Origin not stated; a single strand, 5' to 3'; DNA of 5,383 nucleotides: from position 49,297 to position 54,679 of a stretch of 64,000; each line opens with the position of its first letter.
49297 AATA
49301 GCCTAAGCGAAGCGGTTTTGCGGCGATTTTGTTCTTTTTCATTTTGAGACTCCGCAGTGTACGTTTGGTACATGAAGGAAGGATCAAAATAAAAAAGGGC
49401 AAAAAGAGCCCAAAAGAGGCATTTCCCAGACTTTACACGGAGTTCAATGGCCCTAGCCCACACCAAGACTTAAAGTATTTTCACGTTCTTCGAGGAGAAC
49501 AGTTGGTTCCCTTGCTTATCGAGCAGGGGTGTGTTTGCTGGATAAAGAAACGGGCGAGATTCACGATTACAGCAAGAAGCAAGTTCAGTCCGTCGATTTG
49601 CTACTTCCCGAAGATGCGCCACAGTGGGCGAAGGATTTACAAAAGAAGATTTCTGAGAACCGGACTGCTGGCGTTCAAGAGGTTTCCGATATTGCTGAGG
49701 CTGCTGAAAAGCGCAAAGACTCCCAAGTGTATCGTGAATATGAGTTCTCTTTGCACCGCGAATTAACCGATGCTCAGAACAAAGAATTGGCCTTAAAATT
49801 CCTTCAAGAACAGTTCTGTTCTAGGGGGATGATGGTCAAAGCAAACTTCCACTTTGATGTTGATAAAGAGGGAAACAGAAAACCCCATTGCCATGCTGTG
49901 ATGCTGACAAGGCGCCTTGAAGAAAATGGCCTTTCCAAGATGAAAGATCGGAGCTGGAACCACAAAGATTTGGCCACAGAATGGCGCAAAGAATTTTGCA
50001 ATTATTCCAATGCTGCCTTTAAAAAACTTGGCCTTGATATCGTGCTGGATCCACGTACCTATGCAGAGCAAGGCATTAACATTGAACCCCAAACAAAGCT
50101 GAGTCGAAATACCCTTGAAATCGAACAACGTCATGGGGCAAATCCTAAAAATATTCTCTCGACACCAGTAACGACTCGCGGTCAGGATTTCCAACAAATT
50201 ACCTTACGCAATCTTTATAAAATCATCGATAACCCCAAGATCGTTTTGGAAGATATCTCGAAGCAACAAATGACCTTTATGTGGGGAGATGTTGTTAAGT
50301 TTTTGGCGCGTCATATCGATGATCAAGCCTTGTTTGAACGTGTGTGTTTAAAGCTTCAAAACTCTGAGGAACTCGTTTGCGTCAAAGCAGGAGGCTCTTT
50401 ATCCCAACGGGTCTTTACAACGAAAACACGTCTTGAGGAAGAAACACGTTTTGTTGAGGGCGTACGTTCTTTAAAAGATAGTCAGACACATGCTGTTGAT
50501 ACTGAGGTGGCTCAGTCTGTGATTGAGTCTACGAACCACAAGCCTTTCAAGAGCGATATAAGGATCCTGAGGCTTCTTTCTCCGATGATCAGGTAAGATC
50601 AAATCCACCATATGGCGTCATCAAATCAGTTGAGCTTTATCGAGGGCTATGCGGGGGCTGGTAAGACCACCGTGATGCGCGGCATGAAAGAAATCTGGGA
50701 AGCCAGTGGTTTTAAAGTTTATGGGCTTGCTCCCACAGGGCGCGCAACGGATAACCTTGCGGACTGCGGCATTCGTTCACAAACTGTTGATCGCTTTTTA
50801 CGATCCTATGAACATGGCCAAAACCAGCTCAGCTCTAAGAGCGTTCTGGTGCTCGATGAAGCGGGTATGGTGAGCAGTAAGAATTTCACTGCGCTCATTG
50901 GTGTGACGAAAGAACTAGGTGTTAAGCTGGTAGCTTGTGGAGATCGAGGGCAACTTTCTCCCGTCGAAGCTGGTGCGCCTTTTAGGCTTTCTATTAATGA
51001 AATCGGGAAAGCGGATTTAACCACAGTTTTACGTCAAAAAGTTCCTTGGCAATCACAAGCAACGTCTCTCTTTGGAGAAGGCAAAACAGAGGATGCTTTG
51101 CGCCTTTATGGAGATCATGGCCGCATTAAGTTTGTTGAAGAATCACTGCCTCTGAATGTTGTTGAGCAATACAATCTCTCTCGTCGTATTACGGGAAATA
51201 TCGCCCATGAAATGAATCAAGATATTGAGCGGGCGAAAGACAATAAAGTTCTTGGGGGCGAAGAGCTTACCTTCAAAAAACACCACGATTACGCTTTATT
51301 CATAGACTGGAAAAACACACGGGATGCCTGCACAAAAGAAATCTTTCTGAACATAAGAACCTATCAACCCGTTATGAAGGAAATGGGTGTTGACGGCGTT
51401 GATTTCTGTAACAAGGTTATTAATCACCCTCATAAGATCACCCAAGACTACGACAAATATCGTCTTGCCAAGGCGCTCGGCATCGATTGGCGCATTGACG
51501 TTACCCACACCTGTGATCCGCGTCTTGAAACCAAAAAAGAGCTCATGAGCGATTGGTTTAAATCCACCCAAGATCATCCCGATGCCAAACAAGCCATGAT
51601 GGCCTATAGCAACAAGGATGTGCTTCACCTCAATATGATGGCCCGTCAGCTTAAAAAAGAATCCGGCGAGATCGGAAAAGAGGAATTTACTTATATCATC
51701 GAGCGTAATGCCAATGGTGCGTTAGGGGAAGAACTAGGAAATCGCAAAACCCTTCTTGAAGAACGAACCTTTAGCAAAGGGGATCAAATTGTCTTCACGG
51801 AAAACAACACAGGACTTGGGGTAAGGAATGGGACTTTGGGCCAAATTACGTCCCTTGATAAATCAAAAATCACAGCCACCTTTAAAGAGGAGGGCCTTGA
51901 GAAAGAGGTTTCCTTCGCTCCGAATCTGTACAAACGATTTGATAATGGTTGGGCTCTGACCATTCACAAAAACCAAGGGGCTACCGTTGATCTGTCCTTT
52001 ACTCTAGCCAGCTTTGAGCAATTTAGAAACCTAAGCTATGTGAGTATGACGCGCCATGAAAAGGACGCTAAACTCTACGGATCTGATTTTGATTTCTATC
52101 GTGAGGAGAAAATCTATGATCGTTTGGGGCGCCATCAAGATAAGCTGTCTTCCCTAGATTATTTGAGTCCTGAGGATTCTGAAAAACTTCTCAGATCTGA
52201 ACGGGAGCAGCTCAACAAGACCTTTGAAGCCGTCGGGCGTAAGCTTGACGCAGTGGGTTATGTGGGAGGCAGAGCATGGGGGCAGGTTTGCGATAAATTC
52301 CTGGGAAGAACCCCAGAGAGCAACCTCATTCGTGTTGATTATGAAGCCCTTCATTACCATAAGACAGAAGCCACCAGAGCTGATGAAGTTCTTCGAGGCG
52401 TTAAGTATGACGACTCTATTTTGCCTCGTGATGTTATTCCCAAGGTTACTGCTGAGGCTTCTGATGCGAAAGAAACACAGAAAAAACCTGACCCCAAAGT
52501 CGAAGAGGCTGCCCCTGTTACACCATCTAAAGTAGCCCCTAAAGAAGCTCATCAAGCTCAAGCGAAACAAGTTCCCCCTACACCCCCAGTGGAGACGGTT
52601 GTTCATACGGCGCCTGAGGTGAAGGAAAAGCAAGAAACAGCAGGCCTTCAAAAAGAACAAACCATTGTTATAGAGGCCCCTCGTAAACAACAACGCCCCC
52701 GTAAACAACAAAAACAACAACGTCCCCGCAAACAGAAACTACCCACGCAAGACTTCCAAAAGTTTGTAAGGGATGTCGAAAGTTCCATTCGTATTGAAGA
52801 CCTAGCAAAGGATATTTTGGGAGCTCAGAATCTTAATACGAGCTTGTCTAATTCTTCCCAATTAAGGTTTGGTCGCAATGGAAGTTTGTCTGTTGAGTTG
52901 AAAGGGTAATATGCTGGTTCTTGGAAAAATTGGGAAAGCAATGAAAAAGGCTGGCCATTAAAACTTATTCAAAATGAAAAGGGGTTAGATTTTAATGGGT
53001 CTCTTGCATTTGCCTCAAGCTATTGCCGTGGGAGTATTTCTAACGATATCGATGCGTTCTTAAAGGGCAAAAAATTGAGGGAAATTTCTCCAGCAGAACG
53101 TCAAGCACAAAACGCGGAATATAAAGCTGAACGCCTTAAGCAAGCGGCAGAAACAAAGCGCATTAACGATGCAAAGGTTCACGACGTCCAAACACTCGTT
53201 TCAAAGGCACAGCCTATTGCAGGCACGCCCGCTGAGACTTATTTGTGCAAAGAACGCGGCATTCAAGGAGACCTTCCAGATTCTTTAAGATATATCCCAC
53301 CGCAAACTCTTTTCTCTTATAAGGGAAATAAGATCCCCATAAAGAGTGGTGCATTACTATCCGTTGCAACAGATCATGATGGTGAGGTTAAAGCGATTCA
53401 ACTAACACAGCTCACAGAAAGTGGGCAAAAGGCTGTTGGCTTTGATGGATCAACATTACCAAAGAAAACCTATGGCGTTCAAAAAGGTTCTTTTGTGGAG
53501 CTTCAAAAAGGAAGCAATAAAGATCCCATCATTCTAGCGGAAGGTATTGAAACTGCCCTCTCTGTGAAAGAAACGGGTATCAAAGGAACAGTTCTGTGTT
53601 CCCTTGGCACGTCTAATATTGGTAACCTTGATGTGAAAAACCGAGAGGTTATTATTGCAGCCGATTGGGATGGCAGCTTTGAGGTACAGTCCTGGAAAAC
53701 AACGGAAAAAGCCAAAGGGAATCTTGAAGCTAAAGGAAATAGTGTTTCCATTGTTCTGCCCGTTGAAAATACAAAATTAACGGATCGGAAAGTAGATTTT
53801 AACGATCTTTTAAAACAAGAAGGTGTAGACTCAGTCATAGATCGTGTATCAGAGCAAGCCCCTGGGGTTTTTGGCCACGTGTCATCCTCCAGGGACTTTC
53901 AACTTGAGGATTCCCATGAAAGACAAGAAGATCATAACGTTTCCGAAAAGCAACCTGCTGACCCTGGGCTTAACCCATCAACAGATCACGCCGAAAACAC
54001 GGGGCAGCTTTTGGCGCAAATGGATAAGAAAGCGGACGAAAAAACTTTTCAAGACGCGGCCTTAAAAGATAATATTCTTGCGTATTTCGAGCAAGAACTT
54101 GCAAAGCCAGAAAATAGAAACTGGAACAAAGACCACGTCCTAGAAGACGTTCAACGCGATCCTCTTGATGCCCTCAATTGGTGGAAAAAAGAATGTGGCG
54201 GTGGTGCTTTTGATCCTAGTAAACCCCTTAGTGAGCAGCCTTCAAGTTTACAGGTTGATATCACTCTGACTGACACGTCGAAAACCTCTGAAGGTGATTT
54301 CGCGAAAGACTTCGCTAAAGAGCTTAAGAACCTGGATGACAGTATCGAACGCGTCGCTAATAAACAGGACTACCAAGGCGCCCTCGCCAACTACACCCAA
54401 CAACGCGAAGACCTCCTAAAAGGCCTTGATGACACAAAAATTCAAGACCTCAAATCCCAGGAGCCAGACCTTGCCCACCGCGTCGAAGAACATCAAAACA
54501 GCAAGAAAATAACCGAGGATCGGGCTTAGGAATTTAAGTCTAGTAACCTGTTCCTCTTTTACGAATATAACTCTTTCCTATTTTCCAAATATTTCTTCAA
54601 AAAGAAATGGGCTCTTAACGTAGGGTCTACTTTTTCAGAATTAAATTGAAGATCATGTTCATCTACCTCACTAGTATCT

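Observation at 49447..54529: ~1,690-codon TraA relaxase-helicase-primase reading frame carrying one frameshift and two in-frame ochre codons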

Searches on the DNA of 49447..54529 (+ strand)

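Call 11: search_dna_similar(query=window:49447-54529:+, collection=plasmids, mode=distant, max_rows=15)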
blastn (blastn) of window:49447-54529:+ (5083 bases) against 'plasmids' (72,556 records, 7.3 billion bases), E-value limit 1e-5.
No match.
